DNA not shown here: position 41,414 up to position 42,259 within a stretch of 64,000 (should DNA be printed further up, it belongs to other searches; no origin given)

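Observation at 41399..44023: Island 2: beta-rich protein, 113-aa protein, metzincin and Cys-rich lipoprotein in a lower-GC segment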

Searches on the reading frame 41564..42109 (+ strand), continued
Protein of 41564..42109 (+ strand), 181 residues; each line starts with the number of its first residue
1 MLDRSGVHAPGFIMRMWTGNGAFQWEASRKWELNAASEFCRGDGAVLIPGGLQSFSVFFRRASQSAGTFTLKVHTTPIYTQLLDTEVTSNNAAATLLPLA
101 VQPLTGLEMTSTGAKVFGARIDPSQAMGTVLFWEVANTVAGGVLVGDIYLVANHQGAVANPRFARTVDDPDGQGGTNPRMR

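Call 52: find_encoding_contigs(protein=P0044, flank=8000, max_places=6)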
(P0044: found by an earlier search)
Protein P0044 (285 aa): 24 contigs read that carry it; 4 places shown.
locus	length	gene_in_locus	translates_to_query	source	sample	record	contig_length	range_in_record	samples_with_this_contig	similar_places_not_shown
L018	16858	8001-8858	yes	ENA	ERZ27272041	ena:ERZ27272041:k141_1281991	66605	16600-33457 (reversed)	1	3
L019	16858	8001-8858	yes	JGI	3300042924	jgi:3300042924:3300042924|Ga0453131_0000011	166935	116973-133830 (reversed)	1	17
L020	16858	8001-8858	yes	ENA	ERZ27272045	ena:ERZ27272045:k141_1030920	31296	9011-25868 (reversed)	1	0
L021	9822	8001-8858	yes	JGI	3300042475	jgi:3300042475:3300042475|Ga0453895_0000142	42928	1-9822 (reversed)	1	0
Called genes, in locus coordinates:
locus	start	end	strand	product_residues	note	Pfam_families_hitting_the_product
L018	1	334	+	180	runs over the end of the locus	PF01641:SelR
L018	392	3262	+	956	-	PF02225:PA (weak), PF00595:PDZ (faint), PF01546:Peptidase_M20 (faint), PF04389:Peptidase_M28, PF13180:PDZ_2, PF17820:PDZ_6, PF26549:Tricorn_N (weak), PF07676:PD40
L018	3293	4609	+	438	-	-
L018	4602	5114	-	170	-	-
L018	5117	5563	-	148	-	-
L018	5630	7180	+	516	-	PF01553:Acyltransferase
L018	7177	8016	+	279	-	PF01210:NAD_Gly3P_dh_N (weak), PF07479:NAD_Gly3P_dh_C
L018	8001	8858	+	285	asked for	PF01177:Asp_Glu_race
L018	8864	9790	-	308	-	PF00089:Trypsin, PF10459:Peptidase_S46 (faint), PF13365:Trypsin_2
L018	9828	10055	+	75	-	PF02597:ThiS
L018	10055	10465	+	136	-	PF02391:MoaE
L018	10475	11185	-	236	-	PF00753:Lactamase_B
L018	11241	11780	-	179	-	PF00582:Usp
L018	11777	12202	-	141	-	PF20398:DUF6691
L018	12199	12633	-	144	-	PF04143:Sulf_transp (weak)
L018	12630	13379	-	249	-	PF01925:TauE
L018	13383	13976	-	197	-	PF00581:Rhodanese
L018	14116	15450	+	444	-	PF00989:PAS (weak), PF08448:PAS_4 (faint), PF13188:PAS_8 (faint), PF00158:Sigma54_activat, PF14532:Sigma54_activ_2, PF07728:AAA_5 (weak), PF25601:AAA_lid_14, PF02954:HTH_8 (weak), +1 more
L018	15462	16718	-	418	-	PF07690:MFS_1, PF12832:MFS_1_like (weak), PF00083:Sugar_tr (weak), PF07690:MFS_1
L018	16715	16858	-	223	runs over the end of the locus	PF08100:Dimerisation (weak), PF17782:WHD_DprA (faint), PF01022:HTH_5, PF12802:MarR_2 (faint), PF12840:HTH_20, PF25212:HVO_A0114 (faint), PF00581:Rhodanese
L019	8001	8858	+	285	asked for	PF01177:Asp_Glu_race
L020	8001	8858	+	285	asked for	PF01177:Asp_Glu_race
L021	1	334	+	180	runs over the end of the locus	PF01641:SelR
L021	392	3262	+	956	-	PF02225:PA (weak), PF00595:PDZ (faint), PF01546:Peptidase_M20 (faint), PF04389:Peptidase_M28, PF13180:PDZ_2, PF17820:PDZ_6, PF26549:Tricorn_N (weak), PF07676:PD40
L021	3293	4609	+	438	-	-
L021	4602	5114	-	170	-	-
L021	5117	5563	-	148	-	-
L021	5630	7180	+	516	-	PF01553:Acyltransferase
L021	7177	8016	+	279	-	PF01210:NAD_Gly3P_dh_N (weak), PF07479:NAD_Gly3P_dh_C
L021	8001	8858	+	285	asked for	PF01177:Asp_Glu_race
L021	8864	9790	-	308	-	PF00089:Trypsin, PF10459:Peptidase_S46 (faint), PF13365:Trypsin_2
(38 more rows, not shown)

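Call 54: fold_search(model_id=the predicted structure, library=pdb)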
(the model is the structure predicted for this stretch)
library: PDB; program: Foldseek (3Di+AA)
matches with E <= 10: 1441; with E <= 0.001: 1
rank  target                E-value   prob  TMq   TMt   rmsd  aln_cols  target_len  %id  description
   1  6s44                  3.1e-04  1.00  0.36  0.40   7.9       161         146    9  Faba bean necrotic stunt virus (FBNSV) (released 2020-07-15)
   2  2wys_B                1.3e-03  1.00  0.39  0.15   7.9       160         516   11  High resolution crystallographic structure of the Clostridium thermocellum N-terminal endo-1,4-beta-D-xylanase 10B (Xy (released 2010-08-25)
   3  4w4z_C                1.5e-03  1.00  0.41  0.40   8.7       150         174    9  Structure of the EphA4 LBD in complex with peptide (released 2014-10-08)
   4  3x0t_A                1.6e-03  1.00  0.39  0.53   5.7       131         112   14  Crystal structure of PirA (released 2015-08-26)
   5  3nru_J                1.9e-03  1.00  0.40  0.42  11.5       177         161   11  Ligand binding domain of EPHA7 (released 2010-12-08)
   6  4d8m                  1.9e-03  0.99  0.34  0.11  10.1       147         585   12  Crystal structure of Bacillus thuringiensis Cry5B nematocidal toxin (released 2012-12-19)
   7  5jr2_C                2.2e-03  1.00  0.41  0.40   8.7       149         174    9  Crystal structure of the EphA4 LBD in complex with APYd3 peptide inhibitor (released 2016-07-06)
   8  5d8a_B                2.2e-03  0.97  0.34  0.29   9.7       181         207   12  Crystal structure of recombinant foot-and-mouth-disease virus A22-H2093F empty capsid (released 2015-09-23)
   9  6f2s_A                2.2e-03  0.96  0.30  0.27  12.9       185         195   14  CryoEM structure of Ageratum Yellow Vein virus (AYVV) (released 2018-06-27)
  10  2w5f_A                2.4e-03  1.00  0.39  0.15   8.3       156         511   10  High resolution crystallographic structure of the Clostridium thermocellum N-terminal endo-1,4-beta-D-xylanase 10B (Xy (released 2010-01-19)
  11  3x0t_B                2.5e-03  1.00  0.37  0.50   5.7       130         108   12  Crystal structure of PirA (released 2015-08-26)
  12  2bba_A                2.8e-03  1.00  0.42  0.39   8.2       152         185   12  Crystal Structure and Thermodynamic Characterization of the EphB4 Receptor in Complex with an ephrin-B2 Antagonist Pep (released 2006-07-18)
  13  4gh4_B                2.8e-03  0.96  0.34  0.29   9.2       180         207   11  Crystal Structure of Foot and Mouth Disease Virus A22 Serotype (released 2013-02-20)
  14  5jr2_D                3.0e-03  1.00  0.41  0.40   8.7       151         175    9  Crystal structure of the EphA4 LBD in complex with APYd3 peptide inhibitor (released 2016-07-06)
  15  3nru_G                3.0e-03  0.99  0.38  0.40  11.7       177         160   11  Ligand binding domain of EPHA7 (released 2010-12-08)
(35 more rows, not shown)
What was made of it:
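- The best PDB Foldseek hit is a nanovirus capsid protein (E 3e-4), with other jelly-roll capsid proteins in the list (call 54).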

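Call 56: fold_search(model_id=the predicted structure, library=viral)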
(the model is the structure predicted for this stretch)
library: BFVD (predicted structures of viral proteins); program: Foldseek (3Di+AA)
matches with E <= 10: 1718; with E <= 0.001: 21
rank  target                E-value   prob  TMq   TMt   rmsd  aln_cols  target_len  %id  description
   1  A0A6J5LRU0            7.4e-05  1.00  0.43  0.53   7.2       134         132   15  Uncharacterized protein [uncultured Caudovirales phage]
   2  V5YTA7                9.8e-05  1.00  0.38  0.52   7.4       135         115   12  Uncharacterized protein [Pseudomonas phage PPpW-3]
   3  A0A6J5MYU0            1.0e-04  1.00  0.45  0.55   7.3       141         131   12  Uncharacterized protein [uncultured Caudovirales phage]
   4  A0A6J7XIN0            1.1e-04  1.00  0.41  0.20   8.1       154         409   15  Uncharacterized protein [uncultured Caudovirales phage]
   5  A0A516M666            2.3e-04  1.00  0.43  0.57   6.3       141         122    9  (no name in the UniProt tables at hand)
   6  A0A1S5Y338            2.6e-04  1.00  0.36  0.48   6.3       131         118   11  Uncharacterized protein [uncultured archaeal virus]
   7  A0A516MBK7            2.9e-04  1.00  0.34  0.41   8.9       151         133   15  (no name in the UniProt tables at hand)
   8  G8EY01                3.8e-04  1.00  0.44  0.56   5.6       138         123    9  Uncharacterized protein [Synechococcus phage S-CAM8]
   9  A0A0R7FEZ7            4.0e-04  1.00  0.43  0.43   8.7       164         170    5  Capsid protein [Banana bunchy top virus]
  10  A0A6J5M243            4.0e-04  1.00  0.34  0.42   6.6       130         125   17  Uncharacterized protein [uncultured Caudovirales phage]
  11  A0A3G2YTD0            4.0e-04  0.99  0.30  0.23  14.2       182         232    6  (no name in the UniProt tables at hand)
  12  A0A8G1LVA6            4.5e-04  0.99  0.32  0.25  11.1       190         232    9  (no name in the UniProt tables at hand)
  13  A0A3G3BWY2            5.3e-04  1.00  0.38  0.43   5.7       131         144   11  (no name in the UniProt tables at hand)
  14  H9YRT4                5.3e-04  1.00  0.33  0.46   7.6       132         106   14  (no name in the UniProt tables at hand)
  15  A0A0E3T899            5.6e-04  1.00  0.38  0.14   5.5       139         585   15  Galactose binding protein [Gordonia phage Gsput1]
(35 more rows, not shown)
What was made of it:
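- The top Foldseek matches of A include virus capsid and phage jelly-roll proteins (calls 54, 56).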

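Call 68: search_dna_similar(query=window:41603-42109:+, collection=plasmids, mode=protein, max_evalue=0.001)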
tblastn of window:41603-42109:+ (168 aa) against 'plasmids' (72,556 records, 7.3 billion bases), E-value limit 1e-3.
No match.

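Call 69: search_dna_similar(query=window:41603-42109:+, collection=phages, mode=protein, max_evalue=0.001)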
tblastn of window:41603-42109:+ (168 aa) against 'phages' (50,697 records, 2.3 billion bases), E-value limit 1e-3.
No match.

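Call 70: search_protein_representatives(alignment_id=A6)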
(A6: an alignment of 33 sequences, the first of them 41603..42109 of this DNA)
Query: 33 sequences, 178 profile positions. Proteins with E-value up to 0.001 (for the whole library): 6; up to 1e-10: 5; up to 1e-30: 4. The best 6 are listed.
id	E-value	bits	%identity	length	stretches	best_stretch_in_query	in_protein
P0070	2.5e-69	248.7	-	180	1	1-162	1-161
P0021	1.1e-65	236.9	-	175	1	1-165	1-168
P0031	2.0e-65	236.0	-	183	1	3-169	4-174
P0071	9.7e-60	217.5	-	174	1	1-162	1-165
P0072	1.0e-19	87.1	-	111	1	76-162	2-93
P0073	6.2e-04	35.7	-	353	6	62-101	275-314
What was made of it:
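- The family is tiny, with 6 clusters at 50% identity (call 70), so all comparative statistics rest on about 10 independent lineages.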

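Call 73: find_related_loci(query=A6, collection=metagenome_contigs, flank=10000)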
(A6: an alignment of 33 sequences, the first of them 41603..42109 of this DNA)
Query A6 (168 aa) in metagenome_contigs; peptide patterns used: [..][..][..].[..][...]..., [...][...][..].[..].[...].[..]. (x = any residue, [..] = any of these).
94 stretches matched a pattern; 6 encode a relative of the query (tblastn E <= 1e-3); 6 distinct loci.
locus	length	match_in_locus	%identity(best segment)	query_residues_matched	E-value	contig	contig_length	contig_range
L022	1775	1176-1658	63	4-164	3e-72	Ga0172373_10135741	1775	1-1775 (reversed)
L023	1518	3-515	54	1-168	9e-61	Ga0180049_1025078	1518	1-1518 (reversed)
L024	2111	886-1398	54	1-168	2e-59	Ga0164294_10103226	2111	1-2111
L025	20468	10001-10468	54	1-155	3e-49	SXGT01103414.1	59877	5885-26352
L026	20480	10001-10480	51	1-159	6e-49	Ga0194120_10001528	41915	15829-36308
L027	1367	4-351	58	41-155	2e-38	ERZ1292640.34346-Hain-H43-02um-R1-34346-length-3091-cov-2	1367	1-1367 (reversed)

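Call 82: find_encoding_contigs(protein=P0037, flank=6000, max_places=6)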
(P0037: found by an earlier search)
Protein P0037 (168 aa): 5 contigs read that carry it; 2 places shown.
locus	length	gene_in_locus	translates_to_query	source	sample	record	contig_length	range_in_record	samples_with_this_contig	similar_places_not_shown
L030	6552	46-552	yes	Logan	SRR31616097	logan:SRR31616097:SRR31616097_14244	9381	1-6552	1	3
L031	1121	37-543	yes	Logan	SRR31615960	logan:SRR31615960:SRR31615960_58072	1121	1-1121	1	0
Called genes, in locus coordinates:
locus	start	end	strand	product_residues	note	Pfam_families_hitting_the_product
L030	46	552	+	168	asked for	-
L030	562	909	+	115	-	-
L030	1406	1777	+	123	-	-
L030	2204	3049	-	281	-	PF01177:Asp_Glu_race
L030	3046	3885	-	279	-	PF01210:NAD_Gly3P_dh_N, PF07479:NAD_Gly3P_dh_C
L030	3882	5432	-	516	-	PF01553:Acyltransferase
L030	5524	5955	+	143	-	-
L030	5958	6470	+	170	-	-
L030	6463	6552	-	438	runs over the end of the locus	-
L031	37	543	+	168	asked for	-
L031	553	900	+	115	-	-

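Call 91: search_protein_families(library=pfam, proteins=[L026:9162-9875:+, L026:11893-12507:+, L026:12754-13599:+, L006:2663-3505:-, L010:13225-13947:+, L004:6113-6760:+], max_evalue=0.01)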
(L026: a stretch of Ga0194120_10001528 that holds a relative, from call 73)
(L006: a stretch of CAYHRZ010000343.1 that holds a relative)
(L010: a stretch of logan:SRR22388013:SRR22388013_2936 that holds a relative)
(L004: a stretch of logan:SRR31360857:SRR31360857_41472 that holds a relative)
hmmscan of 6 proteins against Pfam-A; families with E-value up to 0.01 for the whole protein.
L026:9162-9875:+ (237 aa): 2 families
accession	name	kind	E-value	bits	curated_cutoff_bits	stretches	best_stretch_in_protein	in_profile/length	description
PF19502.5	DUF6036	-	0.0014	18.9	23.6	0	71-191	26-114/164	Nucleotidyltransferase of unknown function (DUF6036)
PF08843.17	AbiEii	-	0.0085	16.5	22.5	0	69-98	17-43/238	Nucleotidyl transferase AbiEii toxin, Type IV TA system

L026:11893-12507:+ (204 aa): 0 families

L026:12754-13599:+ (281 aa): 0 families

L006:2663-3505:- (280 aa): 1 family
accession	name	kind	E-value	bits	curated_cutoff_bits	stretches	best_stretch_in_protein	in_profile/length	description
PF06037.17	DUF922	-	5.6e-31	108.2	27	1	112-255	1-153/153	Bacterial protein of unknown function (DUF922)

L010:13225-13947:+ (240 aa): 0 families

L004:6113-6760:+ (215 aa): 0 families

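Call 95: search_solved_structures(query=A7, max_evalue=10)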
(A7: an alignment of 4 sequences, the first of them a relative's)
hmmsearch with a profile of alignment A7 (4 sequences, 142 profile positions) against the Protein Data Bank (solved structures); distinct sequences matched with E-value up to 10: 0.

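Call 96: search_protein_families(library=pfam, proteins=[L006:5418-5816:+, L007:3762-4142:+, L011:11770-12159:+, L030:1782-2126:+, L010:11827-12195:-, L004:10950-11348:+, L005:2405-2821:+, L012:6015-6464:+, L015:6132-6326:-], max_evalue=1)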
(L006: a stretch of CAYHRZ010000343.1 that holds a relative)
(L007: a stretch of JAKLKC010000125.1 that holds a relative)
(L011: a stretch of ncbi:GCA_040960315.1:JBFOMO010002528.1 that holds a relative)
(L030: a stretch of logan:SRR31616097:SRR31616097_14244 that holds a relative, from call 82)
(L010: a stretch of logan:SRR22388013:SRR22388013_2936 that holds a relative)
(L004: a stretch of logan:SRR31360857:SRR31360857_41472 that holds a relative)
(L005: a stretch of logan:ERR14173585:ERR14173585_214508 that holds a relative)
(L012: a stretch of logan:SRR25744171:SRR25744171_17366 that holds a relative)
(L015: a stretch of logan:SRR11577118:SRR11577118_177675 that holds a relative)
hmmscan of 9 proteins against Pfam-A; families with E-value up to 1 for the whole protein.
L006:5418-5816:+ (132 aa): 0 families

L007:3762-4142:+ (126 aa): 0 families

L011:11770-12159:+ (129 aa): 0 families

L030:1782-2126:+ (114 aa): 0 families

L010:11827-12195:- (122 aa): 0 families

L004:10950-11348:+ (132 aa): 0 families

L005:2405-2821:+ (138 aa): 0 families

L012:6015-6464:+ (149 aa): 0 families

L015:6132-6326:- (64 aa): 0 families

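Call 102: find_encoding_contigs(protein=P0018, flank=3000, max_places=10)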
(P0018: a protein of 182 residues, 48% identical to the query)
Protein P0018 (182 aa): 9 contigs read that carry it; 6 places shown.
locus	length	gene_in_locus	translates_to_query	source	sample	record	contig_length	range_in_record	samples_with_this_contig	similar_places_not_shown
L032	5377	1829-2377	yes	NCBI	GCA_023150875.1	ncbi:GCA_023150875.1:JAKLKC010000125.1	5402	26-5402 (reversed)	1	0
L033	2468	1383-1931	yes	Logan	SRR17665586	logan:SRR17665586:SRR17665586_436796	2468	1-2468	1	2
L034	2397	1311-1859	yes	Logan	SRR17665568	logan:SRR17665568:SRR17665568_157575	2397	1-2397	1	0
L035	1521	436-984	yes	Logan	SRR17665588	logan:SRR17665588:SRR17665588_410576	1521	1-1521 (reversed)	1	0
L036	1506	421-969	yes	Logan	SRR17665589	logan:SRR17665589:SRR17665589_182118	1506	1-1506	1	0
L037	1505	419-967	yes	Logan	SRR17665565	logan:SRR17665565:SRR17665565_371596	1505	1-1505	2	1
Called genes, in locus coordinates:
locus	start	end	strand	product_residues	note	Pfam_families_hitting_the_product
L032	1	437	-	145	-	PF01547:SBP_bac_1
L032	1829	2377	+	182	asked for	-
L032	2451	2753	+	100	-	-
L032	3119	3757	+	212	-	-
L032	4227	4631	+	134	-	-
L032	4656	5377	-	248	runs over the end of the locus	?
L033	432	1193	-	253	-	-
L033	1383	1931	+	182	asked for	-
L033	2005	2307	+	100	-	-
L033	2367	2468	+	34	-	?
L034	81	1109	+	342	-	PF00158:Sigma54_activat, PF14532:Sigma54_activ_2, PF00004:AAA, PF07728:AAA_5 (weak), PF25601:AAA_lid_14, PF02954:HTH_8 (weak)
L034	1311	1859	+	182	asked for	-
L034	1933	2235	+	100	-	-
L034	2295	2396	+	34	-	?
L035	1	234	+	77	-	?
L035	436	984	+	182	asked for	-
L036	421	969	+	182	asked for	-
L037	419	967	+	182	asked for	-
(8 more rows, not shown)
